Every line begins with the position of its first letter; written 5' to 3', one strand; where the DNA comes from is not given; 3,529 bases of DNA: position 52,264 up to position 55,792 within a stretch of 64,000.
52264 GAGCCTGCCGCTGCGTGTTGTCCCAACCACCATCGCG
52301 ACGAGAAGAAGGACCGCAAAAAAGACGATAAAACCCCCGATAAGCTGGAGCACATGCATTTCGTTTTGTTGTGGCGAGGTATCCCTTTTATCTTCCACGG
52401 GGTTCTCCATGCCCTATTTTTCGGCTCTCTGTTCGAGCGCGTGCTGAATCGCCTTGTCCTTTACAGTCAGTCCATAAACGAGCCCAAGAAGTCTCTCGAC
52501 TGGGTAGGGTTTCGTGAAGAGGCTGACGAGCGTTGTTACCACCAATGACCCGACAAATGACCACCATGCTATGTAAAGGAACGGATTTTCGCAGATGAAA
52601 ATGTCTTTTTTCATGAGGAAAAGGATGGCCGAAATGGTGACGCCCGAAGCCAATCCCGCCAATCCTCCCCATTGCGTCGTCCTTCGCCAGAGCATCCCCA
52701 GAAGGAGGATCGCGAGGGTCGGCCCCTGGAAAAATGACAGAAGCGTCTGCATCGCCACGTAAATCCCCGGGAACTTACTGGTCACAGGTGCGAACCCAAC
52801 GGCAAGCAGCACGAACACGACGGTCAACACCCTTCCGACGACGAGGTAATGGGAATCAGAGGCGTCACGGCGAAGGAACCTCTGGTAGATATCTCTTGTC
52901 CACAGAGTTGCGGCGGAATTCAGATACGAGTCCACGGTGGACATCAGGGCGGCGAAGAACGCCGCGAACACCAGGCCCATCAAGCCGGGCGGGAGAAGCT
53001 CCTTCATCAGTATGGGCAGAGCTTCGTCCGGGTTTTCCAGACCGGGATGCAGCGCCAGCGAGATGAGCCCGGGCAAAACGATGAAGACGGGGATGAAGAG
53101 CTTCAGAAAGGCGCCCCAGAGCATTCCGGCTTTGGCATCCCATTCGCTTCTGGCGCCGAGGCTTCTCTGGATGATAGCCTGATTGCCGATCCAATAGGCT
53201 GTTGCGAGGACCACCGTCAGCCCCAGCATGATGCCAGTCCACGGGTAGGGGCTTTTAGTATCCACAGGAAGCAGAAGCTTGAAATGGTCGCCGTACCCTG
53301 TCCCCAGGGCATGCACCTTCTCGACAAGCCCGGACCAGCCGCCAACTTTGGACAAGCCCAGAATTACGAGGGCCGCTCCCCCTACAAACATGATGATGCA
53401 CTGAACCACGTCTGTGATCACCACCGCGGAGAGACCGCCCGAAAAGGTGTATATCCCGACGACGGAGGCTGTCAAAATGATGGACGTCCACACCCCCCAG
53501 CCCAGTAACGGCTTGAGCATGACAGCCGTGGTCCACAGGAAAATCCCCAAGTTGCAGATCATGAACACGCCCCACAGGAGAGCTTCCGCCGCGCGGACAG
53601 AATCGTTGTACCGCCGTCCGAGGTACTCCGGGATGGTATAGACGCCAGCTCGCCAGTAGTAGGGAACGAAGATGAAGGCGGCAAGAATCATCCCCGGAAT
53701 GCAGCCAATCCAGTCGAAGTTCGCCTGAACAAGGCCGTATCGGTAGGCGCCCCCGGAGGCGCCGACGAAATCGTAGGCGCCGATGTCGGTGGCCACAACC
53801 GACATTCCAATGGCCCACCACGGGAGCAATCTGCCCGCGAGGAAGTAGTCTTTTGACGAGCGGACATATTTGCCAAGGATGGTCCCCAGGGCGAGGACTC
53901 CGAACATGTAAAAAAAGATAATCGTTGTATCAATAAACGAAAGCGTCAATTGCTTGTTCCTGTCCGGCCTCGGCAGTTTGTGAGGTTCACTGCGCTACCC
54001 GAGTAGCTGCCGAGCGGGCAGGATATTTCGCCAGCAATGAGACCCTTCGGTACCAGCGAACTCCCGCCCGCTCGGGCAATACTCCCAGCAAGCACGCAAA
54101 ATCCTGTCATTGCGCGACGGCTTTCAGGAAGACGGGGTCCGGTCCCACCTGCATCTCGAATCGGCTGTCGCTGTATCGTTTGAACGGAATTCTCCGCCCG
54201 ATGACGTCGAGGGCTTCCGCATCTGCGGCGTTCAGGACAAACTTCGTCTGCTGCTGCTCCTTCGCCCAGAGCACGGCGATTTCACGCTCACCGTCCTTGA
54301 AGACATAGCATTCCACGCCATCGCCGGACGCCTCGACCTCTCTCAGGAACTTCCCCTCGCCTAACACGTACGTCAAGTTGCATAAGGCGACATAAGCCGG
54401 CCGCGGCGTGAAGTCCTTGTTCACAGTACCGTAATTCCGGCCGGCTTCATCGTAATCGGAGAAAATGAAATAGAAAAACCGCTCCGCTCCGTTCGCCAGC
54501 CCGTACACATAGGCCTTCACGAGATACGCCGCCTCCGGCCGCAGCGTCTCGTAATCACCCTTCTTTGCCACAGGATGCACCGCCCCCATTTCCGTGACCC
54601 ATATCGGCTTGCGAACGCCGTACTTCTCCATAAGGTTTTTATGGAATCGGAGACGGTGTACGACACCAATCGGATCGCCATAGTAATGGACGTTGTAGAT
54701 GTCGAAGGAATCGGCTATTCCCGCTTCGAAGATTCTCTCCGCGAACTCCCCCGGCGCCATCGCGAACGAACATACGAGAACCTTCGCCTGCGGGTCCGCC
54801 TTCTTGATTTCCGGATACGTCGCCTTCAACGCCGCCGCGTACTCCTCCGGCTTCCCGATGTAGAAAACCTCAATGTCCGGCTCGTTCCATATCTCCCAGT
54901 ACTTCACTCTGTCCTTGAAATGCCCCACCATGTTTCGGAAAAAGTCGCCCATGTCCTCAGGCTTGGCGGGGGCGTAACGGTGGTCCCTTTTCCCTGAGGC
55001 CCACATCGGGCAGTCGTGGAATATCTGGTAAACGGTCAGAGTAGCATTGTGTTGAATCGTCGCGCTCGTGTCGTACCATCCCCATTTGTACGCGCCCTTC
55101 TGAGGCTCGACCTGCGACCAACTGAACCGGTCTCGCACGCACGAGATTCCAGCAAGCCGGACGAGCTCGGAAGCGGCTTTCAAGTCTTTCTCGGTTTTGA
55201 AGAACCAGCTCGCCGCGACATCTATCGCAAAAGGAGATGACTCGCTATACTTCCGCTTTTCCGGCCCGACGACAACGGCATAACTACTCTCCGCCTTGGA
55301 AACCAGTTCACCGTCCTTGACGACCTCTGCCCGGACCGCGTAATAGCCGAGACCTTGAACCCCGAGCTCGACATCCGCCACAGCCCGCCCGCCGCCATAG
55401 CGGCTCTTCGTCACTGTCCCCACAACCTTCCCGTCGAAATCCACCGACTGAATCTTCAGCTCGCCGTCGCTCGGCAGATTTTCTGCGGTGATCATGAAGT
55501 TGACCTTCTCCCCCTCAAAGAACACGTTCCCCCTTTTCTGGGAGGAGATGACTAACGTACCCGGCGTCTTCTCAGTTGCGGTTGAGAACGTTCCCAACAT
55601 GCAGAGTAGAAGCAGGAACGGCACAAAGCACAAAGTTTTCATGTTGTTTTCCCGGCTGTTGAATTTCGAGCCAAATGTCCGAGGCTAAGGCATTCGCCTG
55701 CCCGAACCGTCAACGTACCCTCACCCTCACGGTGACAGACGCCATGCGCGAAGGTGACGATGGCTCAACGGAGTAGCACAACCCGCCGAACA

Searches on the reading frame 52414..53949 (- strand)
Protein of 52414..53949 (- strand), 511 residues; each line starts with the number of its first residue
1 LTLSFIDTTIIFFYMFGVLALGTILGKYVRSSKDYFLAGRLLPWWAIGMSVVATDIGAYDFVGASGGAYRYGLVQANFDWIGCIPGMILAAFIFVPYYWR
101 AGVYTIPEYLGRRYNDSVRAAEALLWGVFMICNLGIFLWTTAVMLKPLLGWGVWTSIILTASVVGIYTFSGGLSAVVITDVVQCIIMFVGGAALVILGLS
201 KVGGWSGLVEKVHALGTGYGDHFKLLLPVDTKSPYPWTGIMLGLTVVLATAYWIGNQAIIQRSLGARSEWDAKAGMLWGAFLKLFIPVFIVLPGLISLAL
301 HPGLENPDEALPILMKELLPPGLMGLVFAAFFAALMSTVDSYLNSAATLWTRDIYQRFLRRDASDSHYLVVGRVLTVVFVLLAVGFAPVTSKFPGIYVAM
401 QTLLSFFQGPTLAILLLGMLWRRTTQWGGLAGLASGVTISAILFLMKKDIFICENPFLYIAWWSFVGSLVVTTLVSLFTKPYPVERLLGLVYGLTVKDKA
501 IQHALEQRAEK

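Call 21: search_protein_families(library=pfam, proteins=[window:52414-53949:-], max_evalue=0.01)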
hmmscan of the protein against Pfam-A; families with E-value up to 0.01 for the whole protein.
window:52414-53949:- (511 aa): 1 family
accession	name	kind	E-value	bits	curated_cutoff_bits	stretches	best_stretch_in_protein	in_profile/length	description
PF00474.23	SSF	-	7.7e-70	236.2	22.8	1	35-436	1-406/406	Sodium:solute symporter family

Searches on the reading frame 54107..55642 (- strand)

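Call 21: search_protein_families(library=pfam, proteins=[window:54107-55642:-], max_evalue=0.01)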
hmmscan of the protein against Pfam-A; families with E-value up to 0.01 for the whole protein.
window:54107-55642:- (511 aa): 4 families
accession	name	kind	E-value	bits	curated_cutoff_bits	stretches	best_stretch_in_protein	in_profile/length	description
PF11790.14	Glyco_hydro_cc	-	4.6e-08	33.4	21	1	184-393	23-209/237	Glycosyl hydrolase catalytic core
PF02449.21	Glyco_hydro_42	-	2.2e-07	31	21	1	152-196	10-55/376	Beta-galactosidase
PF00150.24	Cellulase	-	0.00029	20.9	23.5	1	146-356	17-240/272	Cellulase (glycosyl hydrolase family 5)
PF01229.23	Glyco_hydro_39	-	0.006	15.9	26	0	243-288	144-193/472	Glycosyl hydrolases family 39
